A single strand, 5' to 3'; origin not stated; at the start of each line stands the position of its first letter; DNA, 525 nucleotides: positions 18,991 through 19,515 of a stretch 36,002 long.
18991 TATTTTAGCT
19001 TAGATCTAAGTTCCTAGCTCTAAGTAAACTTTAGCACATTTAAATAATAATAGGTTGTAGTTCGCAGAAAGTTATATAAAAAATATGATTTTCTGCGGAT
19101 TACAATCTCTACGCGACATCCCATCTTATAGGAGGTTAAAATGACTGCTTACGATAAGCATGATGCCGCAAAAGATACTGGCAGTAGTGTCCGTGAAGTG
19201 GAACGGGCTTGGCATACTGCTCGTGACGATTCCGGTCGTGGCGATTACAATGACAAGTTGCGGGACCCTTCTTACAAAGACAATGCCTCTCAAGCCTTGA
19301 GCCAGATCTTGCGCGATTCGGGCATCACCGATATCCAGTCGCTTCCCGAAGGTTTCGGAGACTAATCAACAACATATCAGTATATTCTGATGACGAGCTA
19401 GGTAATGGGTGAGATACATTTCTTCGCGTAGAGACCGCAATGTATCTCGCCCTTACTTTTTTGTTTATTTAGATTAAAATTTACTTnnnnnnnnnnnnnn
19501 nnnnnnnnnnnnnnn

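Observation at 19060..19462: Self-contained ~52% G+C mini-cassette with a 74-aa ORF, bracketed by matching 5' and 3' inverted repeats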

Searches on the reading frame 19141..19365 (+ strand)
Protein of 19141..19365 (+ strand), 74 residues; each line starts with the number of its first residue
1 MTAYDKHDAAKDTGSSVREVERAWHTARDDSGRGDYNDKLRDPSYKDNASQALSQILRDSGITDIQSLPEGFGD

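Call 7: search_protein_families(library=pfam, proteins=[window:19141-19365:+], max_evalue=0.1)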
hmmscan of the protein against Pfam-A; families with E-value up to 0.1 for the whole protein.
window:19141-19365:+ (74 aa): 0 families

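Call 8: search_protein_families(library=phrogs, proteins=[window:19141-19365:+], max_evalue=0.01)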
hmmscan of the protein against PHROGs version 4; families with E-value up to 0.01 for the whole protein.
window:19141-19365:+ (74 aa): 0 families

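Call 9: find_homologous_proteins(query=window:19141-19362:+, max_evalue=0.01)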
Query window:19141-19362:+ (74 aa): 7 proteins with E <= 0.01 among 7 candidates.
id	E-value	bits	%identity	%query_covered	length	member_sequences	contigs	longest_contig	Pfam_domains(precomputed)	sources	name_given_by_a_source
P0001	7.2e-42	158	100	100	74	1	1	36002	-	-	-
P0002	5.8e-32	127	82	99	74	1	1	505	-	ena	-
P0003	1.5e-31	125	81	100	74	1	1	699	-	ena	-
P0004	3.5e-29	118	78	97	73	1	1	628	-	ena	-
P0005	2.7e-27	112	73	99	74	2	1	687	-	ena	-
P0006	3.8e-22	96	70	89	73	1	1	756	-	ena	-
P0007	4.1e-21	92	68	97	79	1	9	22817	-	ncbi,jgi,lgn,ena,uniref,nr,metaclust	ncbi:hypothetical protein A2982_01895 [candidate division WWE3 bacterium RIFCSPLOWO2_01_FULL_39_13]|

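Call 12: find_encoding_contigs(protein=P0007, flank=10000, max_places=10)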
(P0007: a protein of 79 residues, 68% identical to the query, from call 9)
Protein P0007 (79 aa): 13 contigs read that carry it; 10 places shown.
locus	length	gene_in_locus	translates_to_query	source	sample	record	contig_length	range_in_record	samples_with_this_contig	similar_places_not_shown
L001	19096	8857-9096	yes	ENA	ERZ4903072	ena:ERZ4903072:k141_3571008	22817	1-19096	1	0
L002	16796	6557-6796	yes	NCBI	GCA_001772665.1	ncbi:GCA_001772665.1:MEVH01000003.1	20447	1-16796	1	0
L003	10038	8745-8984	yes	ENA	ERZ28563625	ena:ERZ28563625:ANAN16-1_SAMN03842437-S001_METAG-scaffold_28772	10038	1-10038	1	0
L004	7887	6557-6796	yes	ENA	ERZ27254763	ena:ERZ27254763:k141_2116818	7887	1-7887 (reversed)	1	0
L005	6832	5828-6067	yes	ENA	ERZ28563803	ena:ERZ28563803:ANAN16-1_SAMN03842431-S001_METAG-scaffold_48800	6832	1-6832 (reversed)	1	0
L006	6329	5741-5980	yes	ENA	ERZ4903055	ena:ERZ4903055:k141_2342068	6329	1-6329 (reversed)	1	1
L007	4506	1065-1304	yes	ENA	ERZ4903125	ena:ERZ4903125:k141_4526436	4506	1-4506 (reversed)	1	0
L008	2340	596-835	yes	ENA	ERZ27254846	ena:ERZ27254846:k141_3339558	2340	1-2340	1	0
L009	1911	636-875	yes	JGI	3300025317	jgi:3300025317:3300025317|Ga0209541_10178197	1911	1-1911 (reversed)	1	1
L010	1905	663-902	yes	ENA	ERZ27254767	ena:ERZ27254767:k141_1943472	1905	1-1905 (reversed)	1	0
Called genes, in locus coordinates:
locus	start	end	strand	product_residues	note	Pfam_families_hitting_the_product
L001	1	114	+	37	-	?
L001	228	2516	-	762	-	PF00912:Transgly, PF00905:Transpeptidase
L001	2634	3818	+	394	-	PF08495:FIST, PF10442:FIST_C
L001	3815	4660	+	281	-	PF00497:SBP_bac_3, PF10613:Lig_chan-Glu_bd (weak)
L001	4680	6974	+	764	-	PF02743:dCache_1, PF17201:Cache_3-Cache_2 (weak), PF00672:HAMP, PF00989:PAS (weak), PF13426:PAS_9, PF00512:HisKA, PF02518:HATPase_c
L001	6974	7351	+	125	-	PF00072:Response_reg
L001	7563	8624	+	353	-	PF03816:LytR_cpsA_psr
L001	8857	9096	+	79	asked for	-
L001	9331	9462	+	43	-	-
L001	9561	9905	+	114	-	-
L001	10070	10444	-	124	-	-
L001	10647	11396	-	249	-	PF01509:TruB_N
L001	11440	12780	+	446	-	PF02878:PGM_PMM_I, PF02879:PGM_PMM_II, PF02880:PGM_PMM_III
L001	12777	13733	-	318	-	PF01699:Na_Ca_ex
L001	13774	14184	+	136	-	-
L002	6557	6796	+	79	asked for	-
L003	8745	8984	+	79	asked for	-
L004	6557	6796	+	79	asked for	-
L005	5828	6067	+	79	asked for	-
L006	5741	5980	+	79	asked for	-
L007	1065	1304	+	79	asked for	-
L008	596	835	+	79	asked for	-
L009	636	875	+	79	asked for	-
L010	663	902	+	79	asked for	-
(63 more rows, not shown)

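Call 13: find_encoding_contigs(protein=P0002, flank=2000, max_places=3)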
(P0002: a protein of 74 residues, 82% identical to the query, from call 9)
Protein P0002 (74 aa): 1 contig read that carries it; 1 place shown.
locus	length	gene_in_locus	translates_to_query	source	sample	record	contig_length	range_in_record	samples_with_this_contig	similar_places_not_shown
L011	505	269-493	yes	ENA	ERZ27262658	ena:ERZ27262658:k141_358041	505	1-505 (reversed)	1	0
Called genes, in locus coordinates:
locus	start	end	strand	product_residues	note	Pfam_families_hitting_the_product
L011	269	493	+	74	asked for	-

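Call 14: find_encoding_contigs(protein=P0003, flank=2000, max_places=3)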
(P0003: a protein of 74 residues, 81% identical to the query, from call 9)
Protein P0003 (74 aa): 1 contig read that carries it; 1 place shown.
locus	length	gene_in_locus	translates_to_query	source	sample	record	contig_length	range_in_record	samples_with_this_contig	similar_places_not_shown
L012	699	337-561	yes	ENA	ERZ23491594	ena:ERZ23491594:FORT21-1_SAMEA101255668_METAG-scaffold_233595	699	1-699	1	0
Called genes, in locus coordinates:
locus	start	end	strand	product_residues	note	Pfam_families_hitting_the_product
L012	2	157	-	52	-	?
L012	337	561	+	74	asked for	-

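Call 15: find_encoding_contigs(protein=P0004, flank=2000, max_places=3)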
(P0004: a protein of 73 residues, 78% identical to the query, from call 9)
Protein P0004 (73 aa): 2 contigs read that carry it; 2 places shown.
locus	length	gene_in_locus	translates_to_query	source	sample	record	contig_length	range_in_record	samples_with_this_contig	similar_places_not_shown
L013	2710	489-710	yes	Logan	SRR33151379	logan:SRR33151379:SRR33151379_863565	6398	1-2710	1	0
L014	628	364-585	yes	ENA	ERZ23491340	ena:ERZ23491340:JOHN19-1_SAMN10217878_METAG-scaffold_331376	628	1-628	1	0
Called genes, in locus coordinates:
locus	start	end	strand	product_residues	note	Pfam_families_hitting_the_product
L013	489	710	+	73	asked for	-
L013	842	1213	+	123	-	-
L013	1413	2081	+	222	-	PF12850:Metallophos_2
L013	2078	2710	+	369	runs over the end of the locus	PF01702:TGT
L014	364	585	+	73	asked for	-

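Call 16: find_encoding_contigs(protein=P0005, flank=2000, max_places=3)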
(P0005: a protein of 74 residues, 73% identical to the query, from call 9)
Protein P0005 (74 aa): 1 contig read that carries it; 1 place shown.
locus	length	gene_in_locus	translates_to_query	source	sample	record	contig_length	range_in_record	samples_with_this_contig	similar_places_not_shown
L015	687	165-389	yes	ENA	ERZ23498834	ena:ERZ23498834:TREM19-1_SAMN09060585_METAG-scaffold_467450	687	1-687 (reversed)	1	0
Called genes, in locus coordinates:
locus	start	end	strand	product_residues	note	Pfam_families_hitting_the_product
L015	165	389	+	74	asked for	-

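Call 17: find_encoding_contigs(protein=P0006, flank=2000, max_places=3)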
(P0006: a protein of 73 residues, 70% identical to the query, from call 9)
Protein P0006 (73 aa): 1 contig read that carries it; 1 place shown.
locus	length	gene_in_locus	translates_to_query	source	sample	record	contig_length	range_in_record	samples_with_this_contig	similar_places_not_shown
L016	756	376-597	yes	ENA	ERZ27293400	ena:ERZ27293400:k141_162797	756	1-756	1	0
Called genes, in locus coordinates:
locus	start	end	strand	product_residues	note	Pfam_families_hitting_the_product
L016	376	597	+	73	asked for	-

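Call 24: find_related_loci(query=A2, collection=genome_contigs, flank=3000)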
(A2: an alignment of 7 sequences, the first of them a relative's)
Query A2 (74 aa) in genome_contigs; peptide patterns used: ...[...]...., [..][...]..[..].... (x = any residue, [..] = any of these).
95 stretches matched a pattern; 16 encode a relative of the query (tblastn E <= 1e-3); 16 distinct loci.
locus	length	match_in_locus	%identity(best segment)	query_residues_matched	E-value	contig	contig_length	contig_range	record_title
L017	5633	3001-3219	74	1-73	6e-34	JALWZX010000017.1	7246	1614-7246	MAG: candidate division WWE3 bacterium isolate T2_metabat1_scaf2bin.175 T2_NODE_17120_length_7246_cov_2.042281, whole ge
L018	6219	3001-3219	68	1-72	3e-27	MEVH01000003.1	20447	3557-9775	MAG: candidate division WWE3 bacterium RIFCSPLOWO2_01_FULL_39_13 rifcsplowo2_01_scaffold_11520, whole genome shotgun seq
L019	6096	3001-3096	72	1-32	1e-12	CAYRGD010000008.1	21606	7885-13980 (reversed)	MAG TPA_asm: uncultured Candidatus Saccharibacteria bacterium isolate SRP285395_co2_211 genome assembly, contig: NODE_38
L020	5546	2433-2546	63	1-38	1e-10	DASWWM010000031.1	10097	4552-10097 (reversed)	MAG TPA_asm: Candidatus Paceibacterota bacterium isolate SMAG_U3656 k141_130078, whole genome shotgun sequence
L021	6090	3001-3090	73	2-31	5e-10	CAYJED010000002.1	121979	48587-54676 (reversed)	MAG TPA_asm: uncultured Candidatus Saccharibacteria bacterium isolate ERP123247_co1_147 genome assembly, contig: NODE_65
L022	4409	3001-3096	59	1-32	2e-9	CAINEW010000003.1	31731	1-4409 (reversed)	uncultured bacterium isolate LaPlata_bin-0818 genome assembly, contig: bin-0818:03/29, whole genome shotgun sequence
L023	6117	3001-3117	59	1-39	7e-9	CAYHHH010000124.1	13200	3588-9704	MAG TPA_asm: uncultured Bifidobacteriaceae bacterium isolate ERP119702_co1_17 genome assembly, contig: NODE_5866_length_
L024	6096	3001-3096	59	1-32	2e-8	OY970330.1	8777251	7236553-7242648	MAG: Thermoanaerobaculaceae bacterium isolate MFD05537.bin.c.1 genome assembly, chromosome: 1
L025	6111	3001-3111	57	1-36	1e-8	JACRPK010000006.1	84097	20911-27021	MAG: Candidatus Wolfebacteria bacterium isolate NC_groundwater_1985_Pr3_S-0.2um_36_7 scaffold_118828, whole genome shotg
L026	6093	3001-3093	55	1-31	9e-8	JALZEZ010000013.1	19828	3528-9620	MAG: Actinomycetota bacterium isolate NEG bin26 SC8816_NODE_13_length_19828_cov_2.657124, whole genome shotgun sequence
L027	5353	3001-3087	66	3-31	8e-8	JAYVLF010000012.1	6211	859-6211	MAG: Candidatus Paceibacterota bacterium isolate GL54_UP_metabat_24 GL54_UP_metabat_24_11, whole genome shotgun sequence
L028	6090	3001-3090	63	4-33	1e-7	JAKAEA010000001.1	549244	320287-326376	MAG: bacterium isolate WY1.bin115 NODE_3_length_549244_cov_3.694808, whole genome shotgun sequence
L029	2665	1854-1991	43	1-45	2e-6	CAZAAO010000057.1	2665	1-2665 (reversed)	MAG TPA_asm: uncultured Candidatus Saccharibacteria bacterium isolate SRP278252_co2_119 genome assembly, contig: NODE_88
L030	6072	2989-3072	71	4-31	2e-6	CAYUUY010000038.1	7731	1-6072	MAG TPA_asm: uncultured Candidatus Saccharibacteria bacterium isolate binchicken_co173_290 genome assembly, contig: NODE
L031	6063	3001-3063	62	52-72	1e-4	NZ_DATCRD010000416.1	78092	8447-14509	MAG: Chitinophaga sp. isolate SMAG_U7270 k141_314980, whole genome shotgun sequence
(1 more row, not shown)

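Call 28: predict_structure(alignment_id=A2)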
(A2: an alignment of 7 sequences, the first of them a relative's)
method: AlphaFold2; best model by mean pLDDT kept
length: 74 residues; sequences in the alignment: 7
mean_pLDDT: 59.6   pTM: 0.30
mean pLDDT of the five models: 59.6, 59.3, 58.9, 54.7, 53.3
residues with pLDDT >= 90: 0; 70-90: 18; 50-70: 40; < 50: 16
segments of 3 or more residues with pLDDT < 50: 30-37, 72-74
pLDDT, mean of each block of 10 residues (from residue 1): 66 75 64 48 56 61 52 49
secondary structure, 60 per line:
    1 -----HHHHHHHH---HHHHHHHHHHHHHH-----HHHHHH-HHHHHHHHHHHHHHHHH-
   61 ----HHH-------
elements in order: H6-13 H17-30 H36-41 H43-59

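Call 31: search_protein_families(library=ncbifam, proteins=[window:19141-19362:+], max_evalue=1)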
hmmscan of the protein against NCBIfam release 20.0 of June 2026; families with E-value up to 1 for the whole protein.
seq(74 aa): 0 families

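Call 33: search_solved_structures(query=A2, max_evalue=10)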
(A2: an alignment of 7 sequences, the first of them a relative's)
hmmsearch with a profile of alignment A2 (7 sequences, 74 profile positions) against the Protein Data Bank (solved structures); distinct sequences matched with E-value up to 10: 0.

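Call 34: find_related_loci(query=A2, collection=metagenome_contigs, flank=2500)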
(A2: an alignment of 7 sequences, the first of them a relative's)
Query A2 (74 aa) in metagenome_contigs; peptide patterns used: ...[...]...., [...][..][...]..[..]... (x = any residue, [..] = any of these).
206 stretches matched a pattern; 19 encode a relative of the query (tblastn E <= 1e-3); 19 distinct loci.
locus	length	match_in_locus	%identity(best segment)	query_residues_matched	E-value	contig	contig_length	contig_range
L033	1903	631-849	68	1-72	1e-27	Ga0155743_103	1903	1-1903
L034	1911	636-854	68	1-72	1e-27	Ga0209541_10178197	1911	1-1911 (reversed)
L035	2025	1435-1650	64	2-72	2e-26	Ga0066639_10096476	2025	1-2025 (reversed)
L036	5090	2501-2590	73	2-31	2e-10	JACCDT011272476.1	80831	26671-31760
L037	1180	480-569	70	3-32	3e-10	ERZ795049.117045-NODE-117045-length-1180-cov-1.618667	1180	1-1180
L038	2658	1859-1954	59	1-32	5e-10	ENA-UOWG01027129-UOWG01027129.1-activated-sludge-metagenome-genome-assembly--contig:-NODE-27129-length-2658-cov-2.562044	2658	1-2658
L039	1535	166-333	41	4-58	4e-9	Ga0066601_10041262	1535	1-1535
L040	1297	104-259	50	1-50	4e-9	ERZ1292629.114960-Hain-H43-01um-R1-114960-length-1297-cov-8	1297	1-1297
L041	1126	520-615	59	1-32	9e-9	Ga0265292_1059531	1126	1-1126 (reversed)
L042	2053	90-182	61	1-31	4e-8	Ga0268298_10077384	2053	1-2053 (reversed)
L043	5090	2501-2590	57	2-31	1e-7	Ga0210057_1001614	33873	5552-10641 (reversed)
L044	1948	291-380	60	1-30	1e-7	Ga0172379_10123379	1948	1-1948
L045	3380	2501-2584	61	3-30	3e-7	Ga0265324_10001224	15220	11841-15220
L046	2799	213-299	52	4-32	2e-6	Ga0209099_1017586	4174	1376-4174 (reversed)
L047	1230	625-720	66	4-35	2e-6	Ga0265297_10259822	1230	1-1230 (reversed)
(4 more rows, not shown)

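Call 35: search_protein_representatives(alignment_id=A2)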
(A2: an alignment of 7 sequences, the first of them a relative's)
Query: 7 sequences, 74 profile positions. Proteins with E-value up to 0.001 (for the whole library): 69; up to 1e-10: 6; up to 1e-30: 0. The best 69 are listed.
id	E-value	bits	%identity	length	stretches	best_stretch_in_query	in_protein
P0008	1.8e-29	117.9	-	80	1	3-73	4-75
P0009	1.1e-23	99.4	-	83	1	1-71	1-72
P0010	5.6e-20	87.5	-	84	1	1-73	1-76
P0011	1.9e-16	76.2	-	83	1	4-71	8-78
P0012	2.1e-16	76.0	-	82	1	4-73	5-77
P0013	1.5e-14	70.1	-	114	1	3-73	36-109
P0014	3.2e-08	49.8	-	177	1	1-55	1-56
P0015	4.9e-08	49.2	-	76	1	1-63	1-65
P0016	1.7e-07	47.5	-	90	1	1-57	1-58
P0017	4.3e-07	46.2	-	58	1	1-35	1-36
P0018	5.7e-07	45.8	-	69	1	2-35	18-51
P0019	5.8e-07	45.8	-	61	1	1-48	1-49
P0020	9.2e-07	45.1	-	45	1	1-31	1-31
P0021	1.8e-06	44.2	-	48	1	2-33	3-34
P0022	3.5e-06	43.3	-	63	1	3-38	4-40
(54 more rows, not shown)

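Call 49: find_homologous_proteins(query=A2, max_evalue=0.001)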
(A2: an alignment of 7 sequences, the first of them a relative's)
Query A2 (7 sequences) (74 aa, profile of the alignment): 30 proteins with E <= 0.001 among 823 candidates.
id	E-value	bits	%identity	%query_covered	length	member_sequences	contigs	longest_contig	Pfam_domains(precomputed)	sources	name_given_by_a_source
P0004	2.8e-40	154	78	97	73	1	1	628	-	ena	-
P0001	2.9e-40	154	100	100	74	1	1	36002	-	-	-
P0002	1.5e-39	152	82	99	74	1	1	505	-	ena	-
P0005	2.8e-39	151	73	99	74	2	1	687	-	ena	-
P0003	3.3e-39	151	81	100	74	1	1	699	-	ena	-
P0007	1.1e-35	139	68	97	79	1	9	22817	-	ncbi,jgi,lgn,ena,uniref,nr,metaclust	ncbi:hypothetical protein A2982_01895 [candidate division WWE3 bacterium RIFCSPLOWO2_01_FULL_39_13]|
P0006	7.4e-35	137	70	89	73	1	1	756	-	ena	-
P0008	5.6e-29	118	64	96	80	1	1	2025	-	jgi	-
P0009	3.5e-23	99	61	96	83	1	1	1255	-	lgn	-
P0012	6.6e-16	76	51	86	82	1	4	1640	-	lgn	-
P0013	4.8e-14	70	47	95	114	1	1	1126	-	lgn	-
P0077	2.3e-8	52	62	58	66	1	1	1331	-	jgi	jgi:hypothetical protein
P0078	3.1e-6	45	73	41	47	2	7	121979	-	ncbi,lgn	-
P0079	3.4e-6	45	59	43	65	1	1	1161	-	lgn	-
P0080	8.6e-6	44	65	42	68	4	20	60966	-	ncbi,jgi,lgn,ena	-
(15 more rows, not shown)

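Call 50: find_encoding_contigs(protein=P0009, flank=2000, max_places=2)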
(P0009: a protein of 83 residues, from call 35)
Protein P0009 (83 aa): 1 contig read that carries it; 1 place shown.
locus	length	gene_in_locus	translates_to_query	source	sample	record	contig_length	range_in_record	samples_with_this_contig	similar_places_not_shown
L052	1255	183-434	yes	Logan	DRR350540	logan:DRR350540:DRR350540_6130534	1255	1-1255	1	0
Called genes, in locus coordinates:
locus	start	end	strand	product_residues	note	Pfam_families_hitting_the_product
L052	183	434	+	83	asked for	-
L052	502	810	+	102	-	-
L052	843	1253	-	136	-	?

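Call 51: find_encoding_contigs(protein=P0012, flank=2000, max_places=4)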
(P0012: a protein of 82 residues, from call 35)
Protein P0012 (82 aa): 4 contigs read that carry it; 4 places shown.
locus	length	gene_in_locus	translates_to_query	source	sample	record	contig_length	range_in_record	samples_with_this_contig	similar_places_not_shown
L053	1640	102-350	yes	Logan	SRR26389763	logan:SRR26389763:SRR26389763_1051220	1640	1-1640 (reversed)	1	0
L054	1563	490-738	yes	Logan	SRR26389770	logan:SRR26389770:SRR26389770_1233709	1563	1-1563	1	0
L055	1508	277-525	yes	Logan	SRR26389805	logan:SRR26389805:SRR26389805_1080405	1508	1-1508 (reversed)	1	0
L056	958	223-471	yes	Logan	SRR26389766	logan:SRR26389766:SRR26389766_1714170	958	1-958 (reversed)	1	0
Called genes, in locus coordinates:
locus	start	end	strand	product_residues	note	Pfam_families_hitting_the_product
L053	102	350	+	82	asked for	-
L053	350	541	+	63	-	-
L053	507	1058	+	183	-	-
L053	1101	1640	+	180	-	?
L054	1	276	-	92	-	?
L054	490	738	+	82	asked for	-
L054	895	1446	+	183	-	-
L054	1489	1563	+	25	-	?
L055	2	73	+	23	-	?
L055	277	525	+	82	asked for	-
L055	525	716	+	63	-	-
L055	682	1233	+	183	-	-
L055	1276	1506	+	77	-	?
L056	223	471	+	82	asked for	-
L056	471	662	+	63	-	-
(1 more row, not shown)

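Call 52: find_encoding_contigs(protein=P0013, flank=2000, max_places=2)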
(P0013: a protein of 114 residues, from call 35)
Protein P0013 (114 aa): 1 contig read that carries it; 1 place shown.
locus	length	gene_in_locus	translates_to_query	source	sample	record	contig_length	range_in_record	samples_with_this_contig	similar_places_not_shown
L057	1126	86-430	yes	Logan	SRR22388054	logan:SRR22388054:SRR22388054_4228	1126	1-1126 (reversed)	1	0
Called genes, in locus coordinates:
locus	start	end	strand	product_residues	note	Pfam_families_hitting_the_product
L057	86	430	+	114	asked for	-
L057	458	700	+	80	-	-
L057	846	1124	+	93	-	?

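Call 76: search_dna_similar(query=window:19141-19362:+, collection=phages, mode=protein, max_evalue=0.001)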
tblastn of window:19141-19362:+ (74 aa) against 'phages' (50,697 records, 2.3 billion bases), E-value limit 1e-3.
No match.

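Call 77: search_dna_similar(query=window:19141-19362:+, collection=plasmids, mode=protein, max_evalue=0.001)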
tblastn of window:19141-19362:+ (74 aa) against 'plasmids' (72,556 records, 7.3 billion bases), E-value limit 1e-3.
No match.

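Call 83: predict_structure(alignment_id=A4)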
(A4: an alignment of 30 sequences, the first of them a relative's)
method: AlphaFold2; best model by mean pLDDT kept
length: 74 residues; sequences in the alignment: 30
mean_pLDDT: 74.6   pTM: 0.36
mean pLDDT of the five models: 74.6, 69.2, 67.6, 66.7, 66.5
residues with pLDDT >= 90: 6; 70-90: 42; 50-70: 24; < 50: 2
segments of 3 or more residues with pLDDT < 50: none
pLDDT, mean of each block of 10 residues (from residue 1): 84 90 80 59 70 77 70 55
secondary structure, 60 per line:
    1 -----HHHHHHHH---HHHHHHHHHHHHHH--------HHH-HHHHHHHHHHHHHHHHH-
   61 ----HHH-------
elements in order: H6-13 H17-30 H43-59
